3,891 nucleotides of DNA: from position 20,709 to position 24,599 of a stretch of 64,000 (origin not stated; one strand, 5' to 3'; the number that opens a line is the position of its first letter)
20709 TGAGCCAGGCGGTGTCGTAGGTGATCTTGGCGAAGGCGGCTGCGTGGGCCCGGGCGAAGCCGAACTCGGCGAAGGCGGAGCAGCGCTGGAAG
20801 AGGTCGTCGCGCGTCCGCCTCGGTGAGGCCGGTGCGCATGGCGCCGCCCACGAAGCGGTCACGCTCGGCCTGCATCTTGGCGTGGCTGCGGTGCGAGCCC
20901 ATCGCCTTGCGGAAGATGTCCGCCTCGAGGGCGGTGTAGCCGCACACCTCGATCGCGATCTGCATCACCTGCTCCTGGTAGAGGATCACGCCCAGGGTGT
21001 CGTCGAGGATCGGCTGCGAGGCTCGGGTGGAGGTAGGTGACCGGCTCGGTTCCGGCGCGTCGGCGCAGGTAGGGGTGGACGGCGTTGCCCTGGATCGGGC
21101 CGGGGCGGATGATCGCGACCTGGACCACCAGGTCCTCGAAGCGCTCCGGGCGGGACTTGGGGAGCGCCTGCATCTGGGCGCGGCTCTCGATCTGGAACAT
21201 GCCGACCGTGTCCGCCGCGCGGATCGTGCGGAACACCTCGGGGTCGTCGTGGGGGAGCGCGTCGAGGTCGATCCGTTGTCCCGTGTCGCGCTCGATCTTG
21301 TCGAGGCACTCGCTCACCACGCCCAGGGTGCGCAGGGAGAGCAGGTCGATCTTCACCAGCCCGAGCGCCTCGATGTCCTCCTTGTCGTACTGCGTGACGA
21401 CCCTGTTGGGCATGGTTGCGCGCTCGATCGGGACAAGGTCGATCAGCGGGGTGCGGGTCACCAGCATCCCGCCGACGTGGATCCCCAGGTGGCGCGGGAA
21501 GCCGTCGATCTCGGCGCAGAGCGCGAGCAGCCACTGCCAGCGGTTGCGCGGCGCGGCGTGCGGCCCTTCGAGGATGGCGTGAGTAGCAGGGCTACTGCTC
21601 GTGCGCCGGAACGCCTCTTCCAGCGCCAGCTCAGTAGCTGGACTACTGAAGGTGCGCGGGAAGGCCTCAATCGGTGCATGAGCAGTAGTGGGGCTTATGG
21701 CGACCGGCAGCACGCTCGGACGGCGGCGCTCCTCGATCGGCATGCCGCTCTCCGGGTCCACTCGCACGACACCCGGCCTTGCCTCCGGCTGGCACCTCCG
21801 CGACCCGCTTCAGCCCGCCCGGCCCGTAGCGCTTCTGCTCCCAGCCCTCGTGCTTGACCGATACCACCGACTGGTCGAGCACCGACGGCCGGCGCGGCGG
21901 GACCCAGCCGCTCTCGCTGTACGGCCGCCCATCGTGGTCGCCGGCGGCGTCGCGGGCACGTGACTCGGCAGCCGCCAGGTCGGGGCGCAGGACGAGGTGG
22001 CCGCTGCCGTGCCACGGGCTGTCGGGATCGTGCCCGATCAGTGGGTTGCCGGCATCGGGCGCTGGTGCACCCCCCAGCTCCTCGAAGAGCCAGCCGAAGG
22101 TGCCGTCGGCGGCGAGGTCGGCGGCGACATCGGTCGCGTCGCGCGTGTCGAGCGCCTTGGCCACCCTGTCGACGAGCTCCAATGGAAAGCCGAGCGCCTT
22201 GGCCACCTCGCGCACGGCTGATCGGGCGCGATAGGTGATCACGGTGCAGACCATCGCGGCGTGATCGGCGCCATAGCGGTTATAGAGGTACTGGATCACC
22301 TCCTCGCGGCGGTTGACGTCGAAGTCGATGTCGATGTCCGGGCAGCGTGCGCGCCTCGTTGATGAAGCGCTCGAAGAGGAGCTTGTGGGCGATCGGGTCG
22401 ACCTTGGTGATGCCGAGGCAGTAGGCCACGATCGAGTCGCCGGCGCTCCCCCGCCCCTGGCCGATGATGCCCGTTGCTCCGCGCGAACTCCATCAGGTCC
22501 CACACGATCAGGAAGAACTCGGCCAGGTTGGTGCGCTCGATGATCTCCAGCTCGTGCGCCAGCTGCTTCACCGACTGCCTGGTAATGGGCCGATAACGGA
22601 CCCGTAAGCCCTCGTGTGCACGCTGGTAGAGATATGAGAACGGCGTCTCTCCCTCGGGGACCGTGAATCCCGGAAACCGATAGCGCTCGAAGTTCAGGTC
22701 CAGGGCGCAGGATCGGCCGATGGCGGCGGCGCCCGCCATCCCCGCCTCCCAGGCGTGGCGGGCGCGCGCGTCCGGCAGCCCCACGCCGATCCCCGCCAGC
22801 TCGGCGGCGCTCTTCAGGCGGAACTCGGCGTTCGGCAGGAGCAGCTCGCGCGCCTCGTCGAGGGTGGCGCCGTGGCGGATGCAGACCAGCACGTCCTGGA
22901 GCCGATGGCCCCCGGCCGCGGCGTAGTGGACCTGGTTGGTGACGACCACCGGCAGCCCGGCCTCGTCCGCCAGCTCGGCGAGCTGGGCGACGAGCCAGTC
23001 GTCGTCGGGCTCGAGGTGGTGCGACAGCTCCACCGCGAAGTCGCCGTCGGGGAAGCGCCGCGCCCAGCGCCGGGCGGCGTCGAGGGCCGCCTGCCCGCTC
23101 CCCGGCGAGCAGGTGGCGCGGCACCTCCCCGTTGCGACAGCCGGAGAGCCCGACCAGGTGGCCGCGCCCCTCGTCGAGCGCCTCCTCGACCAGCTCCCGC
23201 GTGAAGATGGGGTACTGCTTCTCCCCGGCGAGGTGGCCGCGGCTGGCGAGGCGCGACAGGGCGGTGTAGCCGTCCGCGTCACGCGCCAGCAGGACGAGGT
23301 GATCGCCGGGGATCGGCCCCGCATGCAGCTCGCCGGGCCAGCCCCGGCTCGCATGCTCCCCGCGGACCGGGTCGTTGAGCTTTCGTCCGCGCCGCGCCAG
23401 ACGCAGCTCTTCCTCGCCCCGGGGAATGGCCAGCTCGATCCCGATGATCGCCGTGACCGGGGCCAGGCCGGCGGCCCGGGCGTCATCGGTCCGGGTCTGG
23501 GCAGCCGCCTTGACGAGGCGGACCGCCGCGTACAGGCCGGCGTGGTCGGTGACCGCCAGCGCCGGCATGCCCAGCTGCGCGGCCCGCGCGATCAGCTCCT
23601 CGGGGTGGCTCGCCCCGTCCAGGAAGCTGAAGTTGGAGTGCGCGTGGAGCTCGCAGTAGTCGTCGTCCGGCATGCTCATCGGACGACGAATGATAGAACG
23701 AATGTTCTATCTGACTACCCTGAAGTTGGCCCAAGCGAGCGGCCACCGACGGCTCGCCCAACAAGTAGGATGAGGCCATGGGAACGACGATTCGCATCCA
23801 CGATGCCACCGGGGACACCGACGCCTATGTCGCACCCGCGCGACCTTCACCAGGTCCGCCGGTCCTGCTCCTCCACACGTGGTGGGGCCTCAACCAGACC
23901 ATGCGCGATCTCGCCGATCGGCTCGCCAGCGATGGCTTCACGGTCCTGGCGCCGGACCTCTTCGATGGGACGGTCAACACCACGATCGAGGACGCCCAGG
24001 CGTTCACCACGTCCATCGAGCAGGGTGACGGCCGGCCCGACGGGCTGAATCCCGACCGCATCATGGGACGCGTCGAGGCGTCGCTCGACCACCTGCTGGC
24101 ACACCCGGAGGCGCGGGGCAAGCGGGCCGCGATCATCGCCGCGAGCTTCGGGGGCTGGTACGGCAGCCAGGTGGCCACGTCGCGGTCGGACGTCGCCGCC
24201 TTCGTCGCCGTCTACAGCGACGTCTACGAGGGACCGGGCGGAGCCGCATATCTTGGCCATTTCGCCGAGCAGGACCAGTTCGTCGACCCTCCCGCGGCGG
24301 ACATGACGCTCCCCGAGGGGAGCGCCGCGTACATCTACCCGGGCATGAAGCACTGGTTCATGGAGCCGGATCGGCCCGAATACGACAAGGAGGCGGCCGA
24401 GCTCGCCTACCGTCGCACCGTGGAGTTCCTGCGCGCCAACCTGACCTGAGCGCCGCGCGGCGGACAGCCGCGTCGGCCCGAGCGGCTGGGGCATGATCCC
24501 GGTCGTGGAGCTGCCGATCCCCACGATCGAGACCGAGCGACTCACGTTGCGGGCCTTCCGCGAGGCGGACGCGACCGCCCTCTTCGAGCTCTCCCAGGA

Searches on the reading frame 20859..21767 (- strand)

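Call 81: search_protein_families(library=pfam, proteins=[window:20859-21767:-], max_evalue=0.00001)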
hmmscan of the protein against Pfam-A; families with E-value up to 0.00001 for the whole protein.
window:20859-21767:- (302 aa): 2 families
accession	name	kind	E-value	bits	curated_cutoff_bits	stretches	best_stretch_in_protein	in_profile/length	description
PF17657.6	DNA_pol3_finger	-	1.1e-31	109.9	22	1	147-251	1-105/166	Bacterial DNA polymerase III alpha subunit finger domain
PF07733.18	DNA_pol3_alpha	-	5.7e-18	65.9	23.9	1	75-143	191-259/260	Bacterial DNA polymerase III alpha NTPase domain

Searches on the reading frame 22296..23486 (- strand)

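Call 81: search_protein_families(library=pfam, proteins=[window:22296-23486:-], max_evalue=0.00001)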
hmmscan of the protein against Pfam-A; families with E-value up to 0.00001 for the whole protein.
window:22296-23486:- (396 aa): 1 family
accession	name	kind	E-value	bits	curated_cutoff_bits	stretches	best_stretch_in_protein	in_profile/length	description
PF07733.18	DNA_pol3_alpha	-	2.7e-07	30.9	23.9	1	285-340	2-58/260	Bacterial DNA polymerase III alpha NTPase domain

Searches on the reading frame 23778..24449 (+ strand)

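Call 81: search_protein_families(library=pfam, proteins=[window:23778-24449:+], max_evalue=0.00001)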
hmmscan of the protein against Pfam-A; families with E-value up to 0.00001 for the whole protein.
window:23778-24449:+ (223 aa): 2 families
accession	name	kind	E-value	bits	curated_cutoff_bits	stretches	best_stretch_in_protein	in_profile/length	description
PF01738.24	DLH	-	4.6e-26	92.2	21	1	15-220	2-215/217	Dienelactone hydrolase family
PF12697.13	Abhydrolase_6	-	3.6e-08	34.8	26.3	1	29-213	1-146/217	Alpha/beta hydrolase family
